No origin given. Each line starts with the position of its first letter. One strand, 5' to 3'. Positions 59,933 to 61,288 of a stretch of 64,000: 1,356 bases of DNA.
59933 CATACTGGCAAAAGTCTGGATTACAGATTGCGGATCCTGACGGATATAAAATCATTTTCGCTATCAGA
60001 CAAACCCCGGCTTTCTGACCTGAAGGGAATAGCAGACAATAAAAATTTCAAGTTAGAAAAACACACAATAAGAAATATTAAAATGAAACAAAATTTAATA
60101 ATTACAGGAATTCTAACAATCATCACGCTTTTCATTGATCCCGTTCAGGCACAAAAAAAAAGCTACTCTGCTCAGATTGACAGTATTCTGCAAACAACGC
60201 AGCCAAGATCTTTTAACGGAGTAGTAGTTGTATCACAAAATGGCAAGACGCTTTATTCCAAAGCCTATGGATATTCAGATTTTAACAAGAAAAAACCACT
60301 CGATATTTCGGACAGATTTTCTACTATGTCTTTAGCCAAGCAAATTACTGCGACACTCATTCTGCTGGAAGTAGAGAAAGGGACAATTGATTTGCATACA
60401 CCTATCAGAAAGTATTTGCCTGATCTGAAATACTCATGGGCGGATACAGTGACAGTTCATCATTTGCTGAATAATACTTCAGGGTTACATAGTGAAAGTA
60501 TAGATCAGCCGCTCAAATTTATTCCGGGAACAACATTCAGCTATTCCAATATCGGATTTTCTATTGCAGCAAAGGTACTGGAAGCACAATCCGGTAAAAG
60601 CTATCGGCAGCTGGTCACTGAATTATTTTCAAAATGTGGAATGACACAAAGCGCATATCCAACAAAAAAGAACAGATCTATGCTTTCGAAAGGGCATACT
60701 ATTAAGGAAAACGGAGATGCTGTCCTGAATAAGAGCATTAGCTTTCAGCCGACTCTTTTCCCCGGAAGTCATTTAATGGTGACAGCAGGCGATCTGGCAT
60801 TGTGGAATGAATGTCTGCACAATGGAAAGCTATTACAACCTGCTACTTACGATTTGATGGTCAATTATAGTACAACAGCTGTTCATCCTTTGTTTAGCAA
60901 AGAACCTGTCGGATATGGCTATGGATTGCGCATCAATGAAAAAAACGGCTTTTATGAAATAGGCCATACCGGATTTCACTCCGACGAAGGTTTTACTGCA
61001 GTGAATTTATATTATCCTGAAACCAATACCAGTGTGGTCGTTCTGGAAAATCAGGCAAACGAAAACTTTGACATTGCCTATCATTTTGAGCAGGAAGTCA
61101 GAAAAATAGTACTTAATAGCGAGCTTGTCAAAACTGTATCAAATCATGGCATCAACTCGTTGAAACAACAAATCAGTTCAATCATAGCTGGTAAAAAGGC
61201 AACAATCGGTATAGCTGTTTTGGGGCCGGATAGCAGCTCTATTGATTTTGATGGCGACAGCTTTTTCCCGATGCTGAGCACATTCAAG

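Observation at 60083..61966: Two-active-site fusion: class C-like serine hydrolase plus class A beta-lactamase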

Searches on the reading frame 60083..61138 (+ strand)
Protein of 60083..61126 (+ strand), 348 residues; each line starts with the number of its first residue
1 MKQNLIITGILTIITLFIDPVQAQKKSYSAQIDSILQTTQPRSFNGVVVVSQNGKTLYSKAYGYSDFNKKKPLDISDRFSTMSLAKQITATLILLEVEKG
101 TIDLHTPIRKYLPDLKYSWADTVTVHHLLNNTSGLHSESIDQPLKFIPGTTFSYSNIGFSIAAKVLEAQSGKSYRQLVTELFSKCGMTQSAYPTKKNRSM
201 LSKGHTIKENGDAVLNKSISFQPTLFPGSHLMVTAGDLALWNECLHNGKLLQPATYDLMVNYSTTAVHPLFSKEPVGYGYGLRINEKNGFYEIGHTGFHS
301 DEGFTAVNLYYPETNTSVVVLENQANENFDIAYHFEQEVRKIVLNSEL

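Call 5: search_protein_families(library=ncbifam, proteins=[window:60083-61126:+], max_evalue=0.01)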
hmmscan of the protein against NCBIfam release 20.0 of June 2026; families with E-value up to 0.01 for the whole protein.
window:60083-61126:+ (348 aa): 40 families (the best 25 are shown)
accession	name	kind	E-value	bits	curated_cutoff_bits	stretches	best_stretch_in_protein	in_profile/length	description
NF009622.0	PRK13128.1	equivalog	2.7e-21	75.7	443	2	42-136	18-111/518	D-aminopeptidase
NF052559.1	MthAcHydAcmB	equivalog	3.9e-15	55.5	550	1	27-115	5-96/391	methyl acetate hydrolase AcmB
NF033085.1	bla_class_C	equivalog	1.3e-12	47.2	415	1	42-190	19-183/356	class C beta-lactamase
NF033700.1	blaCMA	exception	6.2e-11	41.9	887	1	47-135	43-130/375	CMA family class C beta-lactamase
NF041663.1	ampC_Sliq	exception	1.5e-10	40.6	860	1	25-136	21-133/378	cephalosporin-hydrolyzing class C beta-lactamase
NF033698.1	blaCSA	exception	1.6e-10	40.5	884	1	47-134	43-129/375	CSA family class C beta-lactamase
NF000423.2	blaSRT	exception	7.7e-10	38.5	860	1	29-136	25-133/378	SRT/SST family class C beta-lactamase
NF007943.0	PRK10662.1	equivalog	1.4e-09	37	266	1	143-200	174-233/380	D-alanyl-D-alanine-carboxypeptidase/endopeptidase AmpH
NF033569.1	blaLHK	exception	3.6e-08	32.8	850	1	25-133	34-143/390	LHK family class C beta-lactamase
NF000185.2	BlaEC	exception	6.6e-08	31.9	850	1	47-135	45-132/377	BlaEC family class C beta-lactamase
NF012102.1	blaDHA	exception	1.1e-07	31.3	800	1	1-134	1-134/379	DHA family class C beta-lactamase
NF038269.1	lipase_LipE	equivalog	1.3e-06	27.8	750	1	24-136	35-145/407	lipase LipE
NF050810.1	blaCHC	exception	1.5e-06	27.4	780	1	55-189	55-204/387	CHC family extended-spectrum class C beta-lactamase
NF038089.1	blaYRC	exception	2.1e-06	26.9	870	1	39-134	40-135/381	YRC family class C beta-lactamase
NF038366.1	blaSFDC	exception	3.7e-06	26.2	840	1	42-135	43-136/382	SFDC family class C beta-lactamase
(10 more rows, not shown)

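Call 9: search_solved_structures(query=window:60083-61126:+, max_evalue=0.001, show_alignments=2)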
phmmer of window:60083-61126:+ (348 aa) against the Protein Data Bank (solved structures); distinct sequences matched with E-value up to 0.001: 76 (the best 60 are shown).
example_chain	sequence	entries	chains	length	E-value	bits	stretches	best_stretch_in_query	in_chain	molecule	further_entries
3tg9_A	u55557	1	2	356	1e-17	67.9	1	118-334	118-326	Penicillin-binding protein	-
2qmi_A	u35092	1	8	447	5.9e-17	65.3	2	40-138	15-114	Pbp related beta-lactamase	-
4gdn_A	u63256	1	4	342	3.9e-16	62.6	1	30-327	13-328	Protein flp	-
4y7p_A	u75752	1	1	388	4e-15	59.3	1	32-137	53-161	Alkaline D-peptidase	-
1sde_A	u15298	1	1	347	1.1e-14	57.9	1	33-151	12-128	D-alanyl-D-alanine carboxypeptidase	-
1cef_A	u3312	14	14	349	1.1e-14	57.8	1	33-151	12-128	D-ALANYL-D-ALANINE CARBOXYPEPTIDASE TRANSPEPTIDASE | D-ALANYL-D-ALANINE CARBOXYPEPTIDASE | D-alanyl-D-alanine carboxypeptidase precursor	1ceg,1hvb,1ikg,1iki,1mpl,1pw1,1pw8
4ivi_A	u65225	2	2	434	3.2e-14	56.3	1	30-115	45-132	Carboxylesterase | Carboxylesterases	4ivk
7spn_A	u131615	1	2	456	1.6e-13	54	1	32-135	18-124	IS11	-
3wwx_A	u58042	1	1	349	1.8e-13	53.9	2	76-142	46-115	S12 family peptidase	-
9s7k_A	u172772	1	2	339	8e-13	51.7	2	44-137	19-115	D-alanyl-D-alanine carboxypeptidase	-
1ci8_A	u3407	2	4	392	1.4e-12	50.9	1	25-136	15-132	PROTEIN (CARBOXYLESTERASE)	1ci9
5zh8_A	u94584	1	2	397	5e-12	49.1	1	31-302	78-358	Protein FmtA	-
3o3v_A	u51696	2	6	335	5.4e-11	45.7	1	61-327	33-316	beta-lactamase | ClbP peptidase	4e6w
4e6x_A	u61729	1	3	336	5.4e-11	45.7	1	141-327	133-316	ClbP peptidase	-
8agr_A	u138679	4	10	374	5.5e-11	45.7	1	41-189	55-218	Beta-lactamase family protein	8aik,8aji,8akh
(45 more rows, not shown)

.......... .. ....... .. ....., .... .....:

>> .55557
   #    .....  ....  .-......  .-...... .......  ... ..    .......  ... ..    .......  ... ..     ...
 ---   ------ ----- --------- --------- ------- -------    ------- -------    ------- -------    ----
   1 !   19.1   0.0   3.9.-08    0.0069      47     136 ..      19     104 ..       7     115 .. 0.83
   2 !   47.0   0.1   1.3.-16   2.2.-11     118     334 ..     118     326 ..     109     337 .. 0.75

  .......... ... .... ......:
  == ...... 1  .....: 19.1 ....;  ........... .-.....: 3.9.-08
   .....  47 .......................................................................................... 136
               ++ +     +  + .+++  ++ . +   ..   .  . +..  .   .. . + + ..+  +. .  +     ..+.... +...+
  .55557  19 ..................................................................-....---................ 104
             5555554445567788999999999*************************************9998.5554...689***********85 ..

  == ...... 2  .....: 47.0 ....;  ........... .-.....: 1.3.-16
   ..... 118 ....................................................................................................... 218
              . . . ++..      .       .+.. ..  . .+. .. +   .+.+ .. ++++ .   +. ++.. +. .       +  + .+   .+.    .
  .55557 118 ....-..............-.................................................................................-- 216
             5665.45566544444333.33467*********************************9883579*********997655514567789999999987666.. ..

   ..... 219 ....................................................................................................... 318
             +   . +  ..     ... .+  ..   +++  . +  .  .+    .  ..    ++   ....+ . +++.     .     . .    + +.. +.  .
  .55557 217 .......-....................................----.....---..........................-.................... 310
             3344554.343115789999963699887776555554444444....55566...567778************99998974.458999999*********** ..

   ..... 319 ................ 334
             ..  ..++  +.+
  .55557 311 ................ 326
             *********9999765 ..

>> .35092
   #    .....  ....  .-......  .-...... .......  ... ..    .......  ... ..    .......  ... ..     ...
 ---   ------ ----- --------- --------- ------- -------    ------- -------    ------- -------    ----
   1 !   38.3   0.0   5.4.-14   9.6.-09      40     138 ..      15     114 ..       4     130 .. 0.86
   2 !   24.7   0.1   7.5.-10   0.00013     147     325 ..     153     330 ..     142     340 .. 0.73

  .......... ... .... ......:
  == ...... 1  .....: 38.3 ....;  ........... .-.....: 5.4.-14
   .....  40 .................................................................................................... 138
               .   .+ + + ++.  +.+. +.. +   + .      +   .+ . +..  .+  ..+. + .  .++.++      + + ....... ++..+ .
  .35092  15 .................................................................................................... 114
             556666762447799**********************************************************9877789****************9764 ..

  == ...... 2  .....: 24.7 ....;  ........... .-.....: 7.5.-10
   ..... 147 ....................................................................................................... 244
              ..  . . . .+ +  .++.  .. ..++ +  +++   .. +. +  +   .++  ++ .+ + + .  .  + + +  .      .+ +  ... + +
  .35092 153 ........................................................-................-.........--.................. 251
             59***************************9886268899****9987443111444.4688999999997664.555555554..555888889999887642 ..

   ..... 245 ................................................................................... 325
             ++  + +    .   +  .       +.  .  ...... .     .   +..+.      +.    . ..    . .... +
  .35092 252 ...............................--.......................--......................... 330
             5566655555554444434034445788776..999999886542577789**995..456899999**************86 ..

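Call 16: find_related_loci(query=A1, collection=genome_contigs, flank=8000)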
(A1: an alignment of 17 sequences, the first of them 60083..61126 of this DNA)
Query A1 (348 aa) in genome_contigs; peptide patterns used: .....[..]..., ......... (x = any residue, [..] = any of these).
100 stretches matched a pattern; 95 encode a relative of the query (tblastn E <= 1e-3); the best 80 are kept; 80 distinct loci.
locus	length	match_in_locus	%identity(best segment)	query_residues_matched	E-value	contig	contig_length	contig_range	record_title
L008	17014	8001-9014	67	13-348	6e-157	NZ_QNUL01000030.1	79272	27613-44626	Dyadobacter luteus strain RS19 scaffold30, whole genome shotgun sequence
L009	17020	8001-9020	67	10-348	7e-157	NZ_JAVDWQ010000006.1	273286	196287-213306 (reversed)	Flavobacterium piscis strain 4129 Ga0454473_06, whole genome shotgun sequence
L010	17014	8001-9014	67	11-348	2e-156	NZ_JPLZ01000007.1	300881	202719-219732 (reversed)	Chryseobacterium sp. FH1 contig07, whole genome shotgun sequence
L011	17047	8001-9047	66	1-348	2e-154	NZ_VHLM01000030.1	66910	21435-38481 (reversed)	Flavobacterium sp. I-STPP5a Contigs3_18_len:66910, whole genome shotgun sequence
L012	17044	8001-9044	65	3-348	9e-154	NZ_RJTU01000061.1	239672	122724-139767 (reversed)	Epilithonimonas hominis strain DSM 22165 H5297_contig_19, whole genome shotgun sequence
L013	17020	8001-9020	67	11-348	5e-154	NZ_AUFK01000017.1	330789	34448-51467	Epilithonimonas caeni DSM 17710 K319DRAFT_scaffold00006.6_C, whole genome shotgun sequence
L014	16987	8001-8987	67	21-348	4e-153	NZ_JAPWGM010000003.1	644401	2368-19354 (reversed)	Pedobacter punctiformis strain HCMS5-2 contig3, whole genome shotgun sequence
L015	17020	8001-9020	67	11-348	8e-153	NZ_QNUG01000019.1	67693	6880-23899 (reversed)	Epilithonimonas hispanica strain KCTC 22104 CONTIG0019, whole genome shotgun sequence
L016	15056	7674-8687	66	11-348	2e-152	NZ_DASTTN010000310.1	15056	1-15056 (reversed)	MAG: Flavobacterium sp. isolate SMAG_U2307 k141_1410654, whole genome shotgun sequence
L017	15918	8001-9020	66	11-348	6e-153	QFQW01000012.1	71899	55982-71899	MAG: Chryseobacterium sp. isolate S2_003_000_R2_7 S2_003_000_R2_scaffold_540, whole genome shotgun sequence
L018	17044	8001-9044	64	3-348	5e-152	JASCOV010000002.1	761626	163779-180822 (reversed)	Flavobacteriaceae bacterium PS02293 NODE_2_length_761626_cov_17.037657, whole genome shotgun sequence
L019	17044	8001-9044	64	3-348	6e-152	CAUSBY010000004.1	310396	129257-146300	MAG TPA_asm: uncultured Weeksellaceae bacterium isolate ERR9969152_bin.4_MetaWRAP_v1.3_MAG genome assembly, contig: ERZ2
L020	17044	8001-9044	65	3-348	3e-152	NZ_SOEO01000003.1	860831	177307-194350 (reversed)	Epilithonimonas xixisoli strain CGMCC 1.12802 Ga0171576_103, whole genome shotgun sequence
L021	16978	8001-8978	67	23-348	1e-151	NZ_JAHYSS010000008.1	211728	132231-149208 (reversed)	Pedobacter polysacchareus strain ZS13-49 scaffold8, whole genome shotgun sequence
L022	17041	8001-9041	67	1-346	1e-155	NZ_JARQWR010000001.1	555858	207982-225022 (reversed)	Flavobacterium aerium strain 19SA41 NODE_1_length_555858_cov_42.103352, whole genome shotgun sequence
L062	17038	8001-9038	59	3-348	2e-141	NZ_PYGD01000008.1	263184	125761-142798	Taibaiella chishuiensis strain CGMCC 1.12700 Ga0171613_108, whole genome shotgun sequence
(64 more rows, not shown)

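Call 32: search_protein_families(library=ncbifam, proteins=[L010:9033-9917:+, L062:9053-9943:+], max_evalue=0.00001)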
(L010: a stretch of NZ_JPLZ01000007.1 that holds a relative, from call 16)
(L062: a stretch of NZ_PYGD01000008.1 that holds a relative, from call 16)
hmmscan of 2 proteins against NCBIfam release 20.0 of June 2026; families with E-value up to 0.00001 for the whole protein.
L010:9033-9917:+ (295 aa): 100 families (the best 25 are shown)
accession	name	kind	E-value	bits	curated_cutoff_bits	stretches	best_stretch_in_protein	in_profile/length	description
NF012099.1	SubclassA2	equivalog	1.3e-106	355.8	320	1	24-295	1-273/275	class A beta-lactamase, subclass A2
NF000447.2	bla-A_Chryseo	exception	1.1e-102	343.2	510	1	1-294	1-292/292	CGA/CIA family class A beta-lactamase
NF040467.1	blaRAA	exception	2.6e-93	312.3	590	1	9-294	7-290/290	RAA family extended-spectrum beta-lactamase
NF033103.1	bla_class_A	equivalog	3.8e-89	298.2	200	1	28-291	1-256/257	class A beta-lactamase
NF041445.1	blaRATA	exception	9.6e-88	294.2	660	1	4-293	7-300/302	RATA family class A beta-lactamase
NF000446.2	blaCIA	exception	4.8e-87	291.6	640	1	1-294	1-292/292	CIA family extended-spectrum class A beta-lactamase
NF000298.2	blaTLA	exception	2.8e-86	289.4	640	1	15-294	26-306/309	TLA family extended-spectrum class A beta-lactamase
NF000511.2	blaCME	exception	2.9e-86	289.3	600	1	1-295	1-296/299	CME family extended-spectrum class A beta-lactamase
NF000390.2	blaVEB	exception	2.1e-82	276.5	670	1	3-295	6-299/299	VEB family extended-spectrum class A beta-lactamase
NF040609.1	blaRASA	exception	2.8e-72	243.3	600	1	3-294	7-294/295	RASA family extended-spectrum class A beta-lactamase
NF033102.1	bla_CepA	exception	7.2e-65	219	660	1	5-293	9-296/300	CepA family extended-spectrum class A beta-lactamase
NF000389.2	blaPER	exception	3.5e-63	213.6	650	1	11-295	18-301/308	PER family extended-spectrum class A beta-lactamase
NF033098.1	bla_CblA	exception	6.3e-59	199.5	625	1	5-288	6-291/296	CblA family class A beta-lactamase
NF045651.1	blaMUN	exception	2.3e-55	188.1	640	1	7-290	7-286/290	MUN family extended-spectrum class A beta-lactamase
NF033100.1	bla_CfxA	exception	1.5e-41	142.5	625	1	4-293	20-315/319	CfxA family broad-spectrum class A beta-lactamase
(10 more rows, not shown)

L062:9053-9943:+ (297 aa): 101 families (the best 25 are shown)
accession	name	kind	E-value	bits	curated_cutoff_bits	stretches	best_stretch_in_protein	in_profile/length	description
NF040609.1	blaRASA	exception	8.6e-108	359.9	600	1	14-291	19-294/295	RASA family extended-spectrum class A beta-lactamase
NF012099.1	SubclassA2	equivalog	9.5e-86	287.3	320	1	24-292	2-273/275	class A beta-lactamase, subclass A2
NF000447.2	bla-A_Chryseo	exception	1.9e-77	260.3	510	1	13-289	11-290/292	CGA/CIA family class A beta-lactamase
NF033103.1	bla_class_A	equivalog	4.7e-76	255.3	200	1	28-288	2-256/257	class A beta-lactamase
NF000298.2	blaTLA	exception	6e-66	222.6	640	1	22-289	34-304/309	TLA family extended-spectrum class A beta-lactamase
NF040467.1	blaRAA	exception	9.7e-65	218.5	590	1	16-290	14-289/290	RAA family extended-spectrum beta-lactamase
NF041445.1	blaRATA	exception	1.5e-62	211.4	660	1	18-290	22-300/302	RATA family class A beta-lactamase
NF000446.2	blaCIA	exception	6.2e-61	205.9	640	1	12-289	10-290/292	CIA family extended-spectrum class A beta-lactamase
NF000390.2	blaVEB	exception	2.1e-60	204.3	670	1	15-290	19-297/299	VEB family extended-spectrum class A beta-lactamase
NF000389.2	blaPER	exception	2.3e-59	201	650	1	10-289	17-298/308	PER family extended-spectrum class A beta-lactamase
NF000511.2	blaCME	exception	5.3e-59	199.9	600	1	9-289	10-293/299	CME family extended-spectrum class A beta-lactamase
NF033098.1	bla_CblA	exception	5.2e-50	170.2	625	1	12-289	14-295/296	CblA family class A beta-lactamase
NF033102.1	bla_CepA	exception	6.8e-50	169.8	660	1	16-292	19-298/300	CepA family extended-spectrum class A beta-lactamase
NF045651.1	blaMUN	exception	4.3e-49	167.5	640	1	4-287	7-286/290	MUN family extended-spectrum class A beta-lactamase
NF033100.1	bla_CfxA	exception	9.1e-31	107.1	625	1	23-289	43-314/319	CfxA family broad-spectrum class A beta-lactamase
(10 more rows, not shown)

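Call 73: predict_structure(alignment_id=A5)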
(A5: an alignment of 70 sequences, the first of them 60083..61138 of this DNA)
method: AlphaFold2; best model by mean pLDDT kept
length: 352 residues; sequences in the alignment: 70
mean_pLDDT: 93.6   pTM: 0.90
mean pLDDT of the five models: 93.6, 92.9, 92.7, 92.2, 92.1
residues with pLDDT >= 90: 312; 70-90: 13; 50-70: 24; < 50: 3
segments of 3 or more residues with pLDDT < 50: none
pLDDT, mean of each block of 10 residues (from residue 1): 51 57 71 97 98 98 97 98 98 99 99 98 99 95 97 97 99 99 98 96 96 93 96 99 98 98 95 95 93 96 98 98 96 97 94 64
secondary structure, 60 per line:
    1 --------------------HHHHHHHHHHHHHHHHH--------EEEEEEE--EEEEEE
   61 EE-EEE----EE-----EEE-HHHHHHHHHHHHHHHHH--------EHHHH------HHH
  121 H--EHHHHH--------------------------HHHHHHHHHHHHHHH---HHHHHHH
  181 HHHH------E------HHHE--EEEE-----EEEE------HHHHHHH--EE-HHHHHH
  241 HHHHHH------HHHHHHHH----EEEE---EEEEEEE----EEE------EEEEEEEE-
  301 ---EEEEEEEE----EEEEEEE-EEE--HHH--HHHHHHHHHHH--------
elements in order: H21-37 E46-52 E55-62 E64-66 E78-80 H82-98 H108-111 H118-121 H125-129 H156-170 H174-184 E204-207 E213-216 H223-229 H235-246 H253-260 E265-268 E272-278 E283-285 E292-299 E304-311 E316-322 E324-326 H334-344

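Call 76: fold_search(model_id=the predicted structure, library=pdb)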
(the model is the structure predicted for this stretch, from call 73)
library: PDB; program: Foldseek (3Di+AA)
matches with E <= 10: 1333; with E <= 0.001: 562
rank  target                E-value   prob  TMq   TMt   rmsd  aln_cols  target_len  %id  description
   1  4gdn_A                3.9e-20  1.00  0.75  0.78   3.3       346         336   21  Structure of FmtA-like protein (released 2012-10-03)
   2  3tg9_B                4.8e-20  1.00  0.71  0.76   3.9       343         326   24  The crystal structure of penicillin binding protein from Bacillus halodurans (released 2011-08-31)
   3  2qmi_C                8.3e-20  1.00  0.74  0.59   4.4       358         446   23  Structure of the octameric penicillin-binding protein homologue from Pyrococcus abyssi (released 2008-07-22)
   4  3tg9_A                9.3e-20  1.00  0.71  0.77   3.9       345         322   23  The crystal structure of penicillin binding protein from Bacillus halodurans (released 2011-08-31)
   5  1ikg                  1.1e-19  1.00  0.77  0.78   3.0       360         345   21  MICHAELIS COMPLEX OF STREPTOMYCES R61 DD-PEPTIDASE WITH A SPECIFIC PEPTIDOGLYCAN SUBSTRATE FRAGMENT (released 2002-09-11)
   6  2qmi_A                1.6e-19  1.00  0.74  0.59   4.2       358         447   23  Structure of the octameric penicillin-binding protein homologue from Pyrococcus abyssi (released 2008-07-22)
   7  4gdn_D                2.5e-19  1.00  0.74  0.78   3.5       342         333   21  Structure of FmtA-like protein (released 2012-10-03)
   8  2drw_E                2.9e-19  1.00  0.76  0.78   3.5       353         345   22  The crystal structutre of D-amino acid amidase from Ochrobactrum anthropi SV3 (released 2006-07-04)
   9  1hvb                  3.7e-19  1.00  0.76  0.77   3.2       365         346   21  CRYSTAL STRUCTURE OF STREPTOMYCES R61 DD-PEPTIDASE COMPLEXED WITH A NOVEL CEPHALOSPORIN ANALOG OF CELL WALL PEPTIDOGLYCA (released 2001-02-07)
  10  3pte                  4.1e-19  1.00  0.76  0.77   3.1       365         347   20  THE REFINED CRYSTALLOGRAPHIC STRUCTURE OF A DD-PEPTIDASE PENICILLIN-TARGET ENZYME AT 1.6 A RESOLUTION (released 1995-08-15)
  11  4gdn_C                4.3e-19  1.00  0.74  0.79   3.4       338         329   22  Structure of FmtA-like protein (released 2012-10-03)
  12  9s7k_A                6.0e-19  1.00  0.75  0.77   3.2       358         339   22  INCYPRO crosslinked dimer of the D-stereospecific hydrolase dHy1 (released 2026-04-01)
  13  2dns_A                7.5e-19  1.00  0.77  0.75   3.7       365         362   22  The crystal structure of D-amino acid amidase from Ochrobactrum anthropi SV3 complexed with D-Phenylalanine (released 2006-05-09)
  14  2efu_E                1.3e-18  1.00  0.76  0.78   3.5       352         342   22  The crystal structure of D-amino acid amidase from Ochrobactrum anthropi SV3 complexed with L-phenylalanine (released 2007-03-06)
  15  4e6x_B                1.6e-18  1.00  0.70  0.81   4.3       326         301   21  ClbP in complex boron-based inhibitor (released 2013-03-27)
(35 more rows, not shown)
